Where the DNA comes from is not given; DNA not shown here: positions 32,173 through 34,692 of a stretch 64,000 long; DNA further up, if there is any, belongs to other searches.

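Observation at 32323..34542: Single 739-aa ORF fusing LMW protein phosphatase, ribose-5-phosphate isomerase B and serine hydroxymethyltransferase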

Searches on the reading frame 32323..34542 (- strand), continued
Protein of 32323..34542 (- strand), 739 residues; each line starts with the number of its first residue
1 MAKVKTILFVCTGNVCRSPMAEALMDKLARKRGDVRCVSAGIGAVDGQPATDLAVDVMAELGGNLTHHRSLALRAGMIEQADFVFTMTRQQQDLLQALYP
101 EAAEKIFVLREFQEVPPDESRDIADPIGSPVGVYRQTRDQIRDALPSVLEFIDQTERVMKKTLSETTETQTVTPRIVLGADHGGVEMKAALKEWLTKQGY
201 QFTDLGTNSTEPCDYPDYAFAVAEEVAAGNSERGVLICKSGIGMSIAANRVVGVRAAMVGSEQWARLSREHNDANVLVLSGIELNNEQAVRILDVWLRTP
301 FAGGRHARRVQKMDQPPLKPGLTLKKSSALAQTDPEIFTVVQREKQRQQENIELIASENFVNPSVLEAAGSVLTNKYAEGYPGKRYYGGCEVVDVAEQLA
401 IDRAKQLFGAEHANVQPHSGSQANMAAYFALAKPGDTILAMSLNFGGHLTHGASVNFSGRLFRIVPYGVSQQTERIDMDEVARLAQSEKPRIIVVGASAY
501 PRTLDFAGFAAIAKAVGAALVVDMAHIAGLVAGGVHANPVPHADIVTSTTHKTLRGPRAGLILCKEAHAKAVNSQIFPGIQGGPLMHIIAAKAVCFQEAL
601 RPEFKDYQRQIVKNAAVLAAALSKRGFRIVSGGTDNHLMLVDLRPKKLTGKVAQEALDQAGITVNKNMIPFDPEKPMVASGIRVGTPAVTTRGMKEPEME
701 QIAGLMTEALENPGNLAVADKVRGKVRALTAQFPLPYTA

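Call 23: search_protein_representatives(protein=window:32323-34542:-)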
Query: 739 residues. Proteins with E-value up to 0.001 (for the whole library): 48134; up to 1e-10: 24140; up to 1e-30: 4155. The best 150 are listed.
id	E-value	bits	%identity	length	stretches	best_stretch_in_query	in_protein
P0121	6.7e-231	784.9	54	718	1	20-738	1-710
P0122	3.5e-211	719.7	59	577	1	177-737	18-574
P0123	1.4e-187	641.7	55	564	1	175-736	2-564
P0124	1.8e-179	614.9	44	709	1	35-736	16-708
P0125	8.6e-172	589.5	64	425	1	329-735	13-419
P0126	1.7e-163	562.1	60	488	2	169-515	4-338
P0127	6.5e-158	543.7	48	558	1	175-718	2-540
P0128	7.5e-154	530.2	58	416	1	328-737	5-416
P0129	2.9e-146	505.2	61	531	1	331-708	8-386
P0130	1.4e-145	502.9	57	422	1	330-735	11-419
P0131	2.5e-143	495.5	45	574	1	176-729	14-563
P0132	3.3e-142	491.8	58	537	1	316-735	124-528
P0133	1.9e-141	489.2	58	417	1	334-737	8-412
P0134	4.0e-141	488.2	54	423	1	332-736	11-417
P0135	1.5e-138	479.7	55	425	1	329-736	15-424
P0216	2.1e-103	363.5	40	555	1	176-716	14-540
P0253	7.9e-98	345.1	35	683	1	37-732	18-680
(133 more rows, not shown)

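Call 28: find_encoding_contigs(protein=P0001, flank=6000, max_places=3)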
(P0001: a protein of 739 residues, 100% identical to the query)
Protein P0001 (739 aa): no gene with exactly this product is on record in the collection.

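Call 29: find_encoding_contigs(protein=P0036, flank=3000, max_places=2)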
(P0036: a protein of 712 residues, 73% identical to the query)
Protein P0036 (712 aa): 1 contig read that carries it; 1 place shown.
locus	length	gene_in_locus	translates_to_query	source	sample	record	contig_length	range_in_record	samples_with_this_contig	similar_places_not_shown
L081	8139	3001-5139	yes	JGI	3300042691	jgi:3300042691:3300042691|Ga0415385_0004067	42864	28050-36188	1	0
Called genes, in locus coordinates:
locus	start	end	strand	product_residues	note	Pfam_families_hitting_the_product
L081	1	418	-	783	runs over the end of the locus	PF00672:HAMP, PF00989:PAS, PF08448:PAS_4, PF13426:PAS_9 (weak), PF07228:SpoIIE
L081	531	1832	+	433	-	PF02844:GARS_N, PF01071:GARS_A, PF02843:GARS_C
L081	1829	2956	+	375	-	PF03572:Peptidase_S41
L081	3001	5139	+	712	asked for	PF01451:LMWPc, PF02502:LacAB_rpiB, PF01212:Beta_elim_lyase (faint), PF00464:SHMT, PF00155:Aminotran_1_2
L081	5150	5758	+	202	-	-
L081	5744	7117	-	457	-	PF05167:DUF711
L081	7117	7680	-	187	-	PF01842:ACT (faint), PF13740:ACT_6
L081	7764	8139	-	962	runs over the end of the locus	PF08471:Ribonuc_red_2_N, PF02867:Ribonuc_red_lgC, PF12637:TSCPD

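Call 55: search_protein_families(library=pfam, proteins=[L081:5150-5758:+], max_evalue=0.01)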
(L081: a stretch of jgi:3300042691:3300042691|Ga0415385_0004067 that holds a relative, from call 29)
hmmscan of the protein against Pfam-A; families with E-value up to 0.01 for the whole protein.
L081:5150-5758:+ (202 aa): 0 families

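Call 56: predict_structure(alignment_id=A2)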
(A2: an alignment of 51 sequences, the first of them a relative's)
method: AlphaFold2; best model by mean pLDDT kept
length: 739 residues; sequences in the alignment: 51
mean_pLDDT: 76.8   pTM: 0.51
mean pLDDT of the five models: 76.8, 70.8, 69.3, 68.8, 67.5
residues with pLDDT >= 90: 235; 70-90: 296; 50-70: 109; < 50: 99
segments of 3 or more residues with pLDDT < 50: 160-171, 318-331, 354-360, 371-392, 454-456, 577-584, 666-679, 687-691, 737-739
pLDDT, mean of each block of 10 residues (from residue 1): 81 93 87 84 88 93 90 87 90 76 84 64 82 91 89 68 35 79 87 92 79 82 90 91 86 89 92 92 92 93 75 59 42 52 53 47 61 38 31 68 91 79 85 90 64 51 83 82 96 77 85 97 84 88 89 67 93 67 56 83 84 82 84 56 78 84 57 41 57 78 92 90 88 58
secondary structure, 60 per line:
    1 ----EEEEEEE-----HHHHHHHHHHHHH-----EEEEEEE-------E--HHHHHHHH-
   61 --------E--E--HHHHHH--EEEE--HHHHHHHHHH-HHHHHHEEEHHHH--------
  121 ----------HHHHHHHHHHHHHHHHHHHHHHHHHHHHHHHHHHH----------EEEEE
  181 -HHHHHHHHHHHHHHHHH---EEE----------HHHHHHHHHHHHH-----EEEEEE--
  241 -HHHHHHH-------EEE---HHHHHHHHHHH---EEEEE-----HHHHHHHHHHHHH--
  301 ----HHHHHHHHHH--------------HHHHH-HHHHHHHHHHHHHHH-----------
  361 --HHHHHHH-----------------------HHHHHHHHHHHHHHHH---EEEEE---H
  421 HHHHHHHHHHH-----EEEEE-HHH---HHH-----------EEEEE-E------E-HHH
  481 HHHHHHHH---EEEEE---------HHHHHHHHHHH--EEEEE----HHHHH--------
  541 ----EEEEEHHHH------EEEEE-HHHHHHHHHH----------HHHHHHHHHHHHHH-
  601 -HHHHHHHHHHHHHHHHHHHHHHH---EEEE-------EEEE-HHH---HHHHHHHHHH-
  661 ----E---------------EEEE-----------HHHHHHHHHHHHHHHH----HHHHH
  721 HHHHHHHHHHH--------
elements in order (helices of 4 or more, strands of 3 or more residues): E5-11 H17-29 E35-41 H52-59 H75-80 E83-86 H89-98 H100-105 E106-108 H109-112 H131-165 E176-180 H182-198 E202-204 H215-227 E233-238 H242-248 E256-258 H262-272 E276-280 H286-298 H305-314 H329-333 H335-349 H363-369 H393-408 E412-416 H420-431 E437-441 E463-467 H478-488 E492-496 H506-516 E519-523 H528-532 E545-549 H550-553 E560-564 H566-575 H586-599 H602-624 E628-631 E639-642 H650-659 E681-684 H696-711 H716-731

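Call 59: list_cluster_members(proteins=[P0001, P0121, P0124, P0253, P0122, P0123, P0127, P0131, P0216])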
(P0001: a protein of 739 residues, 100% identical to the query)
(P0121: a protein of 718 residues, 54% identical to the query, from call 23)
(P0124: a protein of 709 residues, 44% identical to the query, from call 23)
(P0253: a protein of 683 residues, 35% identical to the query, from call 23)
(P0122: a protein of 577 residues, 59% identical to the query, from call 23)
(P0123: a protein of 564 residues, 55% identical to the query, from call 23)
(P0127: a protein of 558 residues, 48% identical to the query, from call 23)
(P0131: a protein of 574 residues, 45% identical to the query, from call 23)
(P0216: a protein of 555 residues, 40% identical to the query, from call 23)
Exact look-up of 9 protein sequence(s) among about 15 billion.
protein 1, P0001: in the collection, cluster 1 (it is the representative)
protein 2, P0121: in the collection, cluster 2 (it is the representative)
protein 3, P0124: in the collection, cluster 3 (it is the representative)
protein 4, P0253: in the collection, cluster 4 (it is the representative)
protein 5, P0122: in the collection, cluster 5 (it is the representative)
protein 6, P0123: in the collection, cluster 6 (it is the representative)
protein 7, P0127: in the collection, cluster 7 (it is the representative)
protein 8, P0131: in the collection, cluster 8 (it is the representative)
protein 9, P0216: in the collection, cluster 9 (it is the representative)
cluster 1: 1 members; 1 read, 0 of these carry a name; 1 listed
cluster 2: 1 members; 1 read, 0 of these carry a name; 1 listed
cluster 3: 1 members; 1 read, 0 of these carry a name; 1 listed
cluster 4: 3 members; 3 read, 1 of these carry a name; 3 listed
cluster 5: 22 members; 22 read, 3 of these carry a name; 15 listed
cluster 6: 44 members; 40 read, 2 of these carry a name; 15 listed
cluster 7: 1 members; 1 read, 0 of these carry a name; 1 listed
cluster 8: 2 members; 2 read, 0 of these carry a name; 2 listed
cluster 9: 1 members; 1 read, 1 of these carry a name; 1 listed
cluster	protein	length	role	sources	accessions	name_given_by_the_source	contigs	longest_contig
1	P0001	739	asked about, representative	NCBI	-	-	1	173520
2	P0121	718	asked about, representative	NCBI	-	-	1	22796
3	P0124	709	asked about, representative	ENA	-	-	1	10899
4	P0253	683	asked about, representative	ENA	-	-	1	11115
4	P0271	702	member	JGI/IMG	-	RpiB/LacA/LacB family sugar-phosphate isomerase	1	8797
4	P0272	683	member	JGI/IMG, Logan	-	-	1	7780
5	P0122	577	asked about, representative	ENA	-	-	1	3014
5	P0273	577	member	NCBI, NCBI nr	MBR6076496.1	MAG: serine hydroxymethyltransferase [Victivallales bacterium] | serine hydroxymethyltransferase [Victivallales bacterium]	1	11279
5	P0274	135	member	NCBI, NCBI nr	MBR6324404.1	MAG: RpiB/LacA/LacB family sugar-phosphate isomerase, partial [Victivallales bacterium] | RpiB/LacA/LacB family sugar-phosphate isomerase [Victivallales bacterium]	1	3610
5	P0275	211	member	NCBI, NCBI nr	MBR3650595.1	MAG: serine hydroxymethyltransferase, partial [Victivallales bacterium] | serine hydroxymethyltransferase [Victivallales bacterium]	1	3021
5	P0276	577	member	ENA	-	-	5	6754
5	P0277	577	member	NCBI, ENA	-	-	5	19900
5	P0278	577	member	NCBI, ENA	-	-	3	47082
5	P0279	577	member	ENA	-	-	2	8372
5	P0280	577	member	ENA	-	-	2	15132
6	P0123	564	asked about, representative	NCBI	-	-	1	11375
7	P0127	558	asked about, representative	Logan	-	-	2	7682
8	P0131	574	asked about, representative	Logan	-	-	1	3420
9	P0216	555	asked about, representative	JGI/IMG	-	glycine hydroxymethyltransferase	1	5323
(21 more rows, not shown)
